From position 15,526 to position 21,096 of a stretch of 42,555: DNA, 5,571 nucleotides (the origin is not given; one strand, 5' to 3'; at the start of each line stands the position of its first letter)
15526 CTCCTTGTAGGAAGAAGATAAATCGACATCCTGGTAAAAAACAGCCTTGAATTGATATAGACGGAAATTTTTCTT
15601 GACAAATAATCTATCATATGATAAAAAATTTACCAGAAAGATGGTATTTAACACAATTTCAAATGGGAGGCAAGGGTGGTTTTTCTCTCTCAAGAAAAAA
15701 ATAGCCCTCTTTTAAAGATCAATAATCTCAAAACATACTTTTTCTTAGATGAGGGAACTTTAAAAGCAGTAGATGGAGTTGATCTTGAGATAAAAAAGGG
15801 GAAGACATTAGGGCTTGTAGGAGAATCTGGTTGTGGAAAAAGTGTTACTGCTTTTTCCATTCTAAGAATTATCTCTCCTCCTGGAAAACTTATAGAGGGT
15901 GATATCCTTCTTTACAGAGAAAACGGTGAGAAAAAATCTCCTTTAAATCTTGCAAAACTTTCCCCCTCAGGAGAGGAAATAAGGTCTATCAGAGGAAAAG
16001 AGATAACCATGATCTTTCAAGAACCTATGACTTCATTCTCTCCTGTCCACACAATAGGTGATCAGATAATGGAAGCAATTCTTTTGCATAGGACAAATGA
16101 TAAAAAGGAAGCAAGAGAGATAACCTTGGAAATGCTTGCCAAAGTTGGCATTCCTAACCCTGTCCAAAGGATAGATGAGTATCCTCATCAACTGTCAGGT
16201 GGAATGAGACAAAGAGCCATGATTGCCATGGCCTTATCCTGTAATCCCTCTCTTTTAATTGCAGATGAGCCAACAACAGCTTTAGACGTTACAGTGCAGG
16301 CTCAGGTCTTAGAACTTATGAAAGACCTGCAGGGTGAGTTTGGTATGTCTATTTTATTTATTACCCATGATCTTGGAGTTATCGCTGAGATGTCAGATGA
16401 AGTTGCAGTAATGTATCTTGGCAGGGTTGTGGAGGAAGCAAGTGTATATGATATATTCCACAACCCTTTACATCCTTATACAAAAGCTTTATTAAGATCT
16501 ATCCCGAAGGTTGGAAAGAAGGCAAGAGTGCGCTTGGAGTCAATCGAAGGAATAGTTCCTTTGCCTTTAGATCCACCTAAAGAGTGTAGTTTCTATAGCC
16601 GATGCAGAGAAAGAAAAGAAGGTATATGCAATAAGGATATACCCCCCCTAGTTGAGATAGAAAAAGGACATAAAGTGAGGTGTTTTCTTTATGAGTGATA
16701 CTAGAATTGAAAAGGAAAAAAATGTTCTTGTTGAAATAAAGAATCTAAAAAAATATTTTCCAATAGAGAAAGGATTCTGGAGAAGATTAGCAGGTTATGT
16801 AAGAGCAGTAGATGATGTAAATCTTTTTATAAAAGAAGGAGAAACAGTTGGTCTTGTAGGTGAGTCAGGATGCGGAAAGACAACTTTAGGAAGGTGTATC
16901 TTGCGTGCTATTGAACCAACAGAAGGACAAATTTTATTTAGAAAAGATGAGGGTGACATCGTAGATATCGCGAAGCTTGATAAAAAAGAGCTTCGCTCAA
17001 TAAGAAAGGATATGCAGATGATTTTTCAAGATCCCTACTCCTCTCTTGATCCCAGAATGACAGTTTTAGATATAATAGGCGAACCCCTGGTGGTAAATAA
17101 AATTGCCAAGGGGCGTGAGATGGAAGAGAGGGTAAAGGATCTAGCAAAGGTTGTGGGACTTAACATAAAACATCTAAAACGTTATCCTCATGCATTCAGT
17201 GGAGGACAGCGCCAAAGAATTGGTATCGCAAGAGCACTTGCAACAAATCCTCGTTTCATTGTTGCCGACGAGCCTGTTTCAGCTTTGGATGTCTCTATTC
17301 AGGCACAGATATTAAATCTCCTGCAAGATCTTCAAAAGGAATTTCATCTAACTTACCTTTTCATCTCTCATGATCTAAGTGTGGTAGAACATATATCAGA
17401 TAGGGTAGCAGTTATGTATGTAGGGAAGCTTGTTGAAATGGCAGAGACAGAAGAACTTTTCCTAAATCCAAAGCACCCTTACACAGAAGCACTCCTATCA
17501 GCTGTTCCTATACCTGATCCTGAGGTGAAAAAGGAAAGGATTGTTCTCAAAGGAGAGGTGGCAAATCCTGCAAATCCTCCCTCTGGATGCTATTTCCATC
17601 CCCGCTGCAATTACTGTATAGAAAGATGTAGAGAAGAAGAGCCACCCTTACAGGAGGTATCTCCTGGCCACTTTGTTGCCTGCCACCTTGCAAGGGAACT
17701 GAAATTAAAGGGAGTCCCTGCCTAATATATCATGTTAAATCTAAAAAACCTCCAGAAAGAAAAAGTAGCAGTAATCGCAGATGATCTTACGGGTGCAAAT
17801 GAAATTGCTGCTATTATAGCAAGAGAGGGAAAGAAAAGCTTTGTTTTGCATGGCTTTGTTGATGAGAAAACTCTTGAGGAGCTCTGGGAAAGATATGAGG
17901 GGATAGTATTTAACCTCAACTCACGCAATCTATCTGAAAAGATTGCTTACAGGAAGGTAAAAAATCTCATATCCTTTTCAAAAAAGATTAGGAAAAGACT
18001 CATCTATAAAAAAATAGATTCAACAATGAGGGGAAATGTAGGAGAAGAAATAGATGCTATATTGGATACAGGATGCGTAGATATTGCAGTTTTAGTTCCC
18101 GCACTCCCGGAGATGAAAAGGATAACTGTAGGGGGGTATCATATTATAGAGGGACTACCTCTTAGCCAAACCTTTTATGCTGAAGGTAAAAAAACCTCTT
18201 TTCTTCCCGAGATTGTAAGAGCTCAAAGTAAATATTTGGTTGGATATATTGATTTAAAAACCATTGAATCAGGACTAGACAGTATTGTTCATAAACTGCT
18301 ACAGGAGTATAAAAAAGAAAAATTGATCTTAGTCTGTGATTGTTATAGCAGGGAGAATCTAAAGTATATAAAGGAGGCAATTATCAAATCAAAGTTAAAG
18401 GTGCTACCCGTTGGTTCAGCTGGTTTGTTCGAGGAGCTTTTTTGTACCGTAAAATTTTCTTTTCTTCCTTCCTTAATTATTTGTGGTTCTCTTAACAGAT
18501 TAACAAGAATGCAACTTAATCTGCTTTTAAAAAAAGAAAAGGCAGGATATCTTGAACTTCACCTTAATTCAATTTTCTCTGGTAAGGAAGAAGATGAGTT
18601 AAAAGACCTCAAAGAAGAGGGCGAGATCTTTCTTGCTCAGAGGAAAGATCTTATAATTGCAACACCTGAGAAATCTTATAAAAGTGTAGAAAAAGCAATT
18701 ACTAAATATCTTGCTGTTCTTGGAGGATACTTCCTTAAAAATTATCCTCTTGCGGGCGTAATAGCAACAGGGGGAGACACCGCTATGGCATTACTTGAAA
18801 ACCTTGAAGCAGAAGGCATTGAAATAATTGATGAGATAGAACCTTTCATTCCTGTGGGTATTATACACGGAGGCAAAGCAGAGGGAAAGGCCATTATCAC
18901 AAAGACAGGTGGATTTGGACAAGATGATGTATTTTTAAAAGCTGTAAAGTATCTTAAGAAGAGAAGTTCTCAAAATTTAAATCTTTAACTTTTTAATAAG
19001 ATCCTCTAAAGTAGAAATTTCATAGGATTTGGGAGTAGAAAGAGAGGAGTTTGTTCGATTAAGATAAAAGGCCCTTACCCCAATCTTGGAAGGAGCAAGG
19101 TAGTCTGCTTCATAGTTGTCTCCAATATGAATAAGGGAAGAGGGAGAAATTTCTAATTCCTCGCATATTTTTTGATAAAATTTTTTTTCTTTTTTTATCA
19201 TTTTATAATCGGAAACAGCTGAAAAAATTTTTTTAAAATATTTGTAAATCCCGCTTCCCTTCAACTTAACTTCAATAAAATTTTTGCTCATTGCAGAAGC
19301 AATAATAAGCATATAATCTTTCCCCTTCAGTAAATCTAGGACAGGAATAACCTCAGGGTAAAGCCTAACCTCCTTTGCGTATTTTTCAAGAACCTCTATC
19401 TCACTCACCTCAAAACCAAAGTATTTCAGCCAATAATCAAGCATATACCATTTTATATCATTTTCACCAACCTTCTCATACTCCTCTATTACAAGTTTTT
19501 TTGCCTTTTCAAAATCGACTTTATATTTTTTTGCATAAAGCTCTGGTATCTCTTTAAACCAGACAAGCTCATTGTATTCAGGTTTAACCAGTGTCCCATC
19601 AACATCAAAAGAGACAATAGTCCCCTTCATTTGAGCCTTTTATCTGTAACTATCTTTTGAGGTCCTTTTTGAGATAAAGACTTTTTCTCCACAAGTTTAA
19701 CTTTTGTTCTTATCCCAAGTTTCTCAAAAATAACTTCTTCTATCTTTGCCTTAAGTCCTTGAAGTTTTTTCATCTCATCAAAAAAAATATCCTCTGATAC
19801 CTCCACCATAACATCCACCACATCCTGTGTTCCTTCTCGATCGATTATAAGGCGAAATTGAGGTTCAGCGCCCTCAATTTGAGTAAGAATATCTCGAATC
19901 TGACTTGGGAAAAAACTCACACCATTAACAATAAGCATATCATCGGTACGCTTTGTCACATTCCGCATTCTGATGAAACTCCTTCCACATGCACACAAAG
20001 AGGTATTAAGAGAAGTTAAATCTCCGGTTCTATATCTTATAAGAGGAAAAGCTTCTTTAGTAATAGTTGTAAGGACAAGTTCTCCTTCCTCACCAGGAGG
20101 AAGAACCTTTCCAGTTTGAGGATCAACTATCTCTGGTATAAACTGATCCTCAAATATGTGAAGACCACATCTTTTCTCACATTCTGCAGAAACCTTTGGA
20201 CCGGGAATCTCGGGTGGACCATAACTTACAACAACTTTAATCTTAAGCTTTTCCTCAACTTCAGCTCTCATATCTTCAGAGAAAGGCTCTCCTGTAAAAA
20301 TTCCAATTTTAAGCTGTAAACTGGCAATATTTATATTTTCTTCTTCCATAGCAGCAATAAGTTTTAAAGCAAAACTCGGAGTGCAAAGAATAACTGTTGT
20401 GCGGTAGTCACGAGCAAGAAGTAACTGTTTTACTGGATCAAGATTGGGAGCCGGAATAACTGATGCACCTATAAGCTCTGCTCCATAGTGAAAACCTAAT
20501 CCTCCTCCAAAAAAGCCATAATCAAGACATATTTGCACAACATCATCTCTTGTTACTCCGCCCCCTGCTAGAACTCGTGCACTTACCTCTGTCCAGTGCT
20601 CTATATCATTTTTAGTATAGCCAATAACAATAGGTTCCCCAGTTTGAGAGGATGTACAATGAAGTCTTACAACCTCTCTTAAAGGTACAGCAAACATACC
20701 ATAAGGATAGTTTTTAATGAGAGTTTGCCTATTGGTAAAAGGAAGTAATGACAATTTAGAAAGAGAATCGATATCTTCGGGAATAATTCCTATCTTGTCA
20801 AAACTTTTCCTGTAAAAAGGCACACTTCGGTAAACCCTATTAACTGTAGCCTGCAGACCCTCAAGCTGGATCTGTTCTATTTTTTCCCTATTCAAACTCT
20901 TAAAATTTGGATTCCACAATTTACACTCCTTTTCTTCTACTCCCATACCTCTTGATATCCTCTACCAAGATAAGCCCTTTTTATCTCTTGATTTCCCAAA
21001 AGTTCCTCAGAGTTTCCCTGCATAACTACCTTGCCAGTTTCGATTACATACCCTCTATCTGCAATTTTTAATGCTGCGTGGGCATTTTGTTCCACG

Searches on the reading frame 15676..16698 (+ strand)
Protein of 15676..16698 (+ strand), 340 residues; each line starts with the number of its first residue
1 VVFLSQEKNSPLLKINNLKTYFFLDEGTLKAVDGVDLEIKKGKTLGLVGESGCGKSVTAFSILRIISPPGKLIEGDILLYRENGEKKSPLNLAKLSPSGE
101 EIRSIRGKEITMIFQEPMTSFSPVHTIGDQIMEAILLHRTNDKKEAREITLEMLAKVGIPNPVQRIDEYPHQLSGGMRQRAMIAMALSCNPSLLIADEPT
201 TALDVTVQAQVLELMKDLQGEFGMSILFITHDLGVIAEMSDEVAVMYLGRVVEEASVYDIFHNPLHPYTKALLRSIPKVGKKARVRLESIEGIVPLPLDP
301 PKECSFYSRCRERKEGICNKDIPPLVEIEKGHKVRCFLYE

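Call 11: search_protein_families(library=pfam, proteins=[window:15676-16698:+], max_evalue=0.00001)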
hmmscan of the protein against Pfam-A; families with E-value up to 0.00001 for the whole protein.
window:15676-16698:+ (340 aa): 3 families
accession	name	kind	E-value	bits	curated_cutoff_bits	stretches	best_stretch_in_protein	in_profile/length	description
PF00005.33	ABC_tran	-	2.6e-26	93.3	25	1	33-201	2-137/137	ABC transporter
PF08352.17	oligo_HPY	-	2e-19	70.2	27.1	1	252-316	1-64/65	Oligopeptide/dipeptide transporter, C-terminal region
PF13304.12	AAA_21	-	2.6e-06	28.2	27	0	168-236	233-303/304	AAA domain, putative AbiEii toxin, Type IV TA system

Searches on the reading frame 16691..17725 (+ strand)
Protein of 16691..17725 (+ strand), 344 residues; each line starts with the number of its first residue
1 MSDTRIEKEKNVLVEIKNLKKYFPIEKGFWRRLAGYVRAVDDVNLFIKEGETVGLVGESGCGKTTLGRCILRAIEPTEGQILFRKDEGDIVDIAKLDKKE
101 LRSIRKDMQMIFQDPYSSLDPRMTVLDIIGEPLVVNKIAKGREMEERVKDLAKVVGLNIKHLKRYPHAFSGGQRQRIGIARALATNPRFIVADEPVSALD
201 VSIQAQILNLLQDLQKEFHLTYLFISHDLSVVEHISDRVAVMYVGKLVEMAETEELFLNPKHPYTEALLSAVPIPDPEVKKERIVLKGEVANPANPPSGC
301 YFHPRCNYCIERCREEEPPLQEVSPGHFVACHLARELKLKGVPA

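Call 11: search_protein_families(library=pfam, proteins=[window:16691-17725:+], max_evalue=0.00001)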
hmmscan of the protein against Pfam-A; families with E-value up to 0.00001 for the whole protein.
window:16691-17725:+ (344 aa): 2 families
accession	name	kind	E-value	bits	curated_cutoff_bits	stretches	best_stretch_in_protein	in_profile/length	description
PF00005.33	ABC_tran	-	7.2e-33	114.5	25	1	41-196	2-136/137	ABC transporter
PF08352.17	oligo_HPY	-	6.3e-20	71.8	27.1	1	248-313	1-65/65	Oligopeptide/dipeptide transporter, C-terminal region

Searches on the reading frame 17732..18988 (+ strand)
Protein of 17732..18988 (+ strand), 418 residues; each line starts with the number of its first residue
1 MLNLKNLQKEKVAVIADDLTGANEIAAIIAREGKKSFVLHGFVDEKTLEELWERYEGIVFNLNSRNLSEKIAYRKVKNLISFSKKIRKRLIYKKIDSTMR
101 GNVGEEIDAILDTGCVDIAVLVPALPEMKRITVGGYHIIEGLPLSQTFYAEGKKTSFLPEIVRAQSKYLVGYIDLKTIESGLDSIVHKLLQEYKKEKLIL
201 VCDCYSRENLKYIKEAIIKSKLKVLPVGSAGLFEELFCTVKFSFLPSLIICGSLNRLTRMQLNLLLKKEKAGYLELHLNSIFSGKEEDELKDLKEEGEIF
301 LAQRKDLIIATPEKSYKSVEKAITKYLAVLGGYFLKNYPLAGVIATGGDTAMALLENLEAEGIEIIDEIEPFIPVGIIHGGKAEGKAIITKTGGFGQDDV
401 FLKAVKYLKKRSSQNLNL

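Call 11: search_protein_families(library=pfam, proteins=[window:17732-18988:+], max_evalue=0.00001)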
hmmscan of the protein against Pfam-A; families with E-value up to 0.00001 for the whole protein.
window:17732-18988:+ (418 aa): 2 families
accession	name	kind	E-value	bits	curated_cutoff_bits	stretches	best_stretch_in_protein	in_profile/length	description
PF07005.16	SBD_N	-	4.5e-47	161.2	25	1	13-236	2-230/230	Sugar-binding N-terminal domain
PF17042.10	NBD_C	-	5.9e-20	72.9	28.3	1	248-401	1-168/168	Nucleotide-binding C-terminal domain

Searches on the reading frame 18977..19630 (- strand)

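Call 11: search_protein_families(library=pfam, proteins=[window:18977-19630:-], max_evalue=0.00001)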
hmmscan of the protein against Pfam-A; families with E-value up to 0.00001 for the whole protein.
window:18977-19630:- (217 aa): 3 families
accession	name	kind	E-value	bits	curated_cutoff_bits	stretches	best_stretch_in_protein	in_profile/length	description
PF00702.32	Hydrolase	-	7.1e-18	66.1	26.4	1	6-181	4-188/191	haloacid dehalogenase-like hydrolase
PF13419.12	HAD_2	-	6.4e-15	56.2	23.8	1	8-187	3-175/178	Haloacid dehalogenase-like hydrolase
PF06888.18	Put_Phosphatase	-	7.8e-06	25.9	27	0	62-139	44-123/234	Putative Phosphatase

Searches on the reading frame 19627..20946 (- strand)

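Call 11: search_protein_families(library=pfam, proteins=[window:19627-20946:-], max_evalue=0.00001)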
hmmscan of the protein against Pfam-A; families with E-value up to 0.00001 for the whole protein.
window:19627-20946:- (439 aa): 2 families
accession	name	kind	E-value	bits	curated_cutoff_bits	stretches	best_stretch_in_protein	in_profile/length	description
PF14535.12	AMP-binding_C_2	-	6.4e-22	78.1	25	1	342-437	1-96/96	AMP-binding enzyme C-terminal domain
PF00501.34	AMP-binding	-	6.7e-15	55.2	29.9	1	128-292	199-374/384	AMP-binding enzyme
